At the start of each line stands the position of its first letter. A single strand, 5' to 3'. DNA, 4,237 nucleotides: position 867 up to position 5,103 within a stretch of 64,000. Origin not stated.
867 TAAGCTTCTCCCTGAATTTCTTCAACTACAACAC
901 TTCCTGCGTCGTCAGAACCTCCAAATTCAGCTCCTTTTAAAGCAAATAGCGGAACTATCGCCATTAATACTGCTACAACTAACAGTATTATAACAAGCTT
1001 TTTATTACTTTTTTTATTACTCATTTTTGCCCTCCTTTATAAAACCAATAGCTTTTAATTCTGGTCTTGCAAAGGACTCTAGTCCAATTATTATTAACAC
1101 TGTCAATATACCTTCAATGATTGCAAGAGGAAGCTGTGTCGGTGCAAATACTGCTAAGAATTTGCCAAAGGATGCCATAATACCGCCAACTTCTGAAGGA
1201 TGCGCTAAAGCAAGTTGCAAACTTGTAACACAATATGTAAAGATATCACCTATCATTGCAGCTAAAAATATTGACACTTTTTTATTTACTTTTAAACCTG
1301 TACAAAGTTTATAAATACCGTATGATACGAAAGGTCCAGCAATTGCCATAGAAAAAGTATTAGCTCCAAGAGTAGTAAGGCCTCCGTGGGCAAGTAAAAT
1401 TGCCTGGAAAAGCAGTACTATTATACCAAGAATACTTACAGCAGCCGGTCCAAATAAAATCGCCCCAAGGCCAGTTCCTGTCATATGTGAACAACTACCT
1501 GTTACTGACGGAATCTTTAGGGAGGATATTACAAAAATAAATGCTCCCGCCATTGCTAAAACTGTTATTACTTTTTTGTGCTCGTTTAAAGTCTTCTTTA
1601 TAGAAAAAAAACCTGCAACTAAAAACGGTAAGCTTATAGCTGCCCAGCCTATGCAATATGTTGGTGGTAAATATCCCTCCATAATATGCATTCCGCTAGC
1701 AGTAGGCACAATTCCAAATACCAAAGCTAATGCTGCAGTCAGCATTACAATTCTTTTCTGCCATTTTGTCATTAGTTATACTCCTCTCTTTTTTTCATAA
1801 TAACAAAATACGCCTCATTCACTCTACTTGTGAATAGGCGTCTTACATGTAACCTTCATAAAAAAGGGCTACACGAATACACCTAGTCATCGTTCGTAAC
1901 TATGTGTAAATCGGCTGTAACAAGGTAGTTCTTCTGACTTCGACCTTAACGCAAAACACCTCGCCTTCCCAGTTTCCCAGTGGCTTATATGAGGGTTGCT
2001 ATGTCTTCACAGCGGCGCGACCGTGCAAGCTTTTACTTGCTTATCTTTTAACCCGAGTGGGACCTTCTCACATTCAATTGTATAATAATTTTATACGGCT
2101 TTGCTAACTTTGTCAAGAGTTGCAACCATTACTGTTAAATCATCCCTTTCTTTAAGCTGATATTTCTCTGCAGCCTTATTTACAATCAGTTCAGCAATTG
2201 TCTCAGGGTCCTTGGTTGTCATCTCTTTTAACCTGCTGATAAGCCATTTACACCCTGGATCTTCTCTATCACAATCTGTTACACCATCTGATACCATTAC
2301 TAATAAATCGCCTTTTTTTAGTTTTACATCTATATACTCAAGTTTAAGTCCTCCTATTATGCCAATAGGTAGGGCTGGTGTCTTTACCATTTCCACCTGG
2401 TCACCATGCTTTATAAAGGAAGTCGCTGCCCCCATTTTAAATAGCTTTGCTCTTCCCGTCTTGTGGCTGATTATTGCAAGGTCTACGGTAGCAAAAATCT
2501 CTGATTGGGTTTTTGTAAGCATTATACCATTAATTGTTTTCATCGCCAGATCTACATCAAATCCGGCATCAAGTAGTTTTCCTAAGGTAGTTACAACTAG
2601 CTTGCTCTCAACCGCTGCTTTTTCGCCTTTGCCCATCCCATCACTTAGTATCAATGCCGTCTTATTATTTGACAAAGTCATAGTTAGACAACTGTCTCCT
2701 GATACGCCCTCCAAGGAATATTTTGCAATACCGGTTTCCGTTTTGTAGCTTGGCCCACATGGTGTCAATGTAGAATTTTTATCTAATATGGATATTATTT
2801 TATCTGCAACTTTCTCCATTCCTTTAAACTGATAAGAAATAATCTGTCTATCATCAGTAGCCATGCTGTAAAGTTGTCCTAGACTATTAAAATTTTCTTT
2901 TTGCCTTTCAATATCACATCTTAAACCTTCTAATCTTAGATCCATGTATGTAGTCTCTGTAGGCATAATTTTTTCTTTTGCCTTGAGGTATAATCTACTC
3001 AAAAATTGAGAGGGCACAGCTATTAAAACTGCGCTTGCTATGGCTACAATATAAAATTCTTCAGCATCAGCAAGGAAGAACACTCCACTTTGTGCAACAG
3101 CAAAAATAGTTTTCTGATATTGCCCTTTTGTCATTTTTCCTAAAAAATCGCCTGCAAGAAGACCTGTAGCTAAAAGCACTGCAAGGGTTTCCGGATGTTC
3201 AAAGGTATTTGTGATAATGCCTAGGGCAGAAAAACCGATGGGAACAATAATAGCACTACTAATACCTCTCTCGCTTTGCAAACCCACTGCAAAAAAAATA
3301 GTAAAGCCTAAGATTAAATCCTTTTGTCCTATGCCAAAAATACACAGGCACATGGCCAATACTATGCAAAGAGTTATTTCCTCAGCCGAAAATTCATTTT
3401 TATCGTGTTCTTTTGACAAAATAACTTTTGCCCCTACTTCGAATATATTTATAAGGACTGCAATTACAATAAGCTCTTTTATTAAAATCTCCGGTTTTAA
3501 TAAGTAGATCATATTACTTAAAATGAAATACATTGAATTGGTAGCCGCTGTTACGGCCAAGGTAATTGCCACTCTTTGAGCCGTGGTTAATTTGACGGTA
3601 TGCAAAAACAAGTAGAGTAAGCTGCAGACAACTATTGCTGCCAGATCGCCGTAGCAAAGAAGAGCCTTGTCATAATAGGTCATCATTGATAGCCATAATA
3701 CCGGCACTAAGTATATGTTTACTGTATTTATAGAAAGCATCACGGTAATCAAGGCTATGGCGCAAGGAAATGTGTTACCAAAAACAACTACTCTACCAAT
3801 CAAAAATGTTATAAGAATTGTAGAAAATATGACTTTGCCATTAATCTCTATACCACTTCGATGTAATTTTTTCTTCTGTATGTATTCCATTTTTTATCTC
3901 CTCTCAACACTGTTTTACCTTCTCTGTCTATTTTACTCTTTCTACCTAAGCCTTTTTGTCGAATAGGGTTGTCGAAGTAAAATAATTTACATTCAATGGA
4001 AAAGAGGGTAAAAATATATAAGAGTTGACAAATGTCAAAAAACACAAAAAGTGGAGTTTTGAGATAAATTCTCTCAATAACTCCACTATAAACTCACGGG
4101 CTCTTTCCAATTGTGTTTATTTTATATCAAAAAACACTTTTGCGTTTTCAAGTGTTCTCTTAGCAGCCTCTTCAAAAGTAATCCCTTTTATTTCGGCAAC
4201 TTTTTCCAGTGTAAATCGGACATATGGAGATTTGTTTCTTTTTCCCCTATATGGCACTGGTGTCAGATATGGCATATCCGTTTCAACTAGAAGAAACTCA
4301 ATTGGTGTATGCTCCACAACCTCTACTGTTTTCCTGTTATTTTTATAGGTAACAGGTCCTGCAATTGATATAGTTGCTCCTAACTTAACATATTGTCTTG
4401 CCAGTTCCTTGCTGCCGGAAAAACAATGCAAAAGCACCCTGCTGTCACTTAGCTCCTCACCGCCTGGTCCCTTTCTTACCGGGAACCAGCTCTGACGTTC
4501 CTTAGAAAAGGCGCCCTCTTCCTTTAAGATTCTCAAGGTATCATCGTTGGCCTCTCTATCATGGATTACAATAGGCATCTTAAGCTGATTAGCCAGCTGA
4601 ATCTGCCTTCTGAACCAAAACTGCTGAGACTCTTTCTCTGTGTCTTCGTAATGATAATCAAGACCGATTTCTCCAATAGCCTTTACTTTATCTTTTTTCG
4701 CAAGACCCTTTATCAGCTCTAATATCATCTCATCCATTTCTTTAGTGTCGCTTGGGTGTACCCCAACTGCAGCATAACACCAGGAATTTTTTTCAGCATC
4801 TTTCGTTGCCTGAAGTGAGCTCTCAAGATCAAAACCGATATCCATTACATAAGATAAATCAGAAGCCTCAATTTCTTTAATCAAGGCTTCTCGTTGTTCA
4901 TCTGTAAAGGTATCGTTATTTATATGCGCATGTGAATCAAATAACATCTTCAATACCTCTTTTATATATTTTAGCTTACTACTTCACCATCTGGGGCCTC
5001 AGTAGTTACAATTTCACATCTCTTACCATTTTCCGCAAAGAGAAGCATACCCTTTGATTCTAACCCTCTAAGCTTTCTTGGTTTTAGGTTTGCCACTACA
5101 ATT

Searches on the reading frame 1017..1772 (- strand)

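Call 35: search_protein_families(library=pfam, proteins=[window:1017-1772:-], max_evalue=0.00001)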
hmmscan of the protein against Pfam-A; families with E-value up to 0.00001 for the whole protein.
window:1017-1772:- (251 aa): 1 family
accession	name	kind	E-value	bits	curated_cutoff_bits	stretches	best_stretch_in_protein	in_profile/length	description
PF01891.21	CbiM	-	5.8e-57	193.3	23.1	1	29-234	1-201/205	Cobalt uptake substrate-specific transmembrane region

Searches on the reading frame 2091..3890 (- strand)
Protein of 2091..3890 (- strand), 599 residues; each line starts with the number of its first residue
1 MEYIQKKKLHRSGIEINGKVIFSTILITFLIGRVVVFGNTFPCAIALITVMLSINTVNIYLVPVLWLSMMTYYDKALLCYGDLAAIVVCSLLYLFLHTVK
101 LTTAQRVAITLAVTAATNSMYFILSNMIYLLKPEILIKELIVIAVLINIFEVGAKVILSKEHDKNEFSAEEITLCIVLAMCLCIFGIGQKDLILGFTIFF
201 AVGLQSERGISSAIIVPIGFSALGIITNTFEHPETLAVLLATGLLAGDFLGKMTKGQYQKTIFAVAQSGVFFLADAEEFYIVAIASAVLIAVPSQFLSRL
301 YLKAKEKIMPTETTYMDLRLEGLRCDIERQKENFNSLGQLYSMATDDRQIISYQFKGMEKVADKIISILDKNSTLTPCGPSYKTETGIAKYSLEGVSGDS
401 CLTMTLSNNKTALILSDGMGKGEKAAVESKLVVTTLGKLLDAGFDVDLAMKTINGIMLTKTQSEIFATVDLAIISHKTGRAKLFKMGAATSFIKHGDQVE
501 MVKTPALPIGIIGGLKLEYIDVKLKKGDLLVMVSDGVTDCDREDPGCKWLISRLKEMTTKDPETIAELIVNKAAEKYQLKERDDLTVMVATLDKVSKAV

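Call 62: search_protein_families(library=pfam, proteins=[window:2091-3890:-], max_evalue=0.000001)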
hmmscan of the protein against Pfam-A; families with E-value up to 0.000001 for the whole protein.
window:2091-3890:- (599 aa): 1 family
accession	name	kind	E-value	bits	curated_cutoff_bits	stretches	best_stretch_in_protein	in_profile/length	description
PF07228.17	SpoIIE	-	1.5e-31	110.3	25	1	408-591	2-190/192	Stage II sporulation protein E (SpoIIE)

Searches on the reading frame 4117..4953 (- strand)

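Call 35: search_protein_families(library=pfam, proteins=[window:4117-4953:-], max_evalue=0.00001)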
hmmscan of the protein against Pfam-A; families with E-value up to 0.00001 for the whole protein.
window:4117-4953:- (278 aa): 1 family
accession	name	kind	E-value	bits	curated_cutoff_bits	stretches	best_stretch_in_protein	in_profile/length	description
PF01026.27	TatD_DNase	-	3.6e-76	256.3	27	1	5-275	1-252/253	TatD related DNase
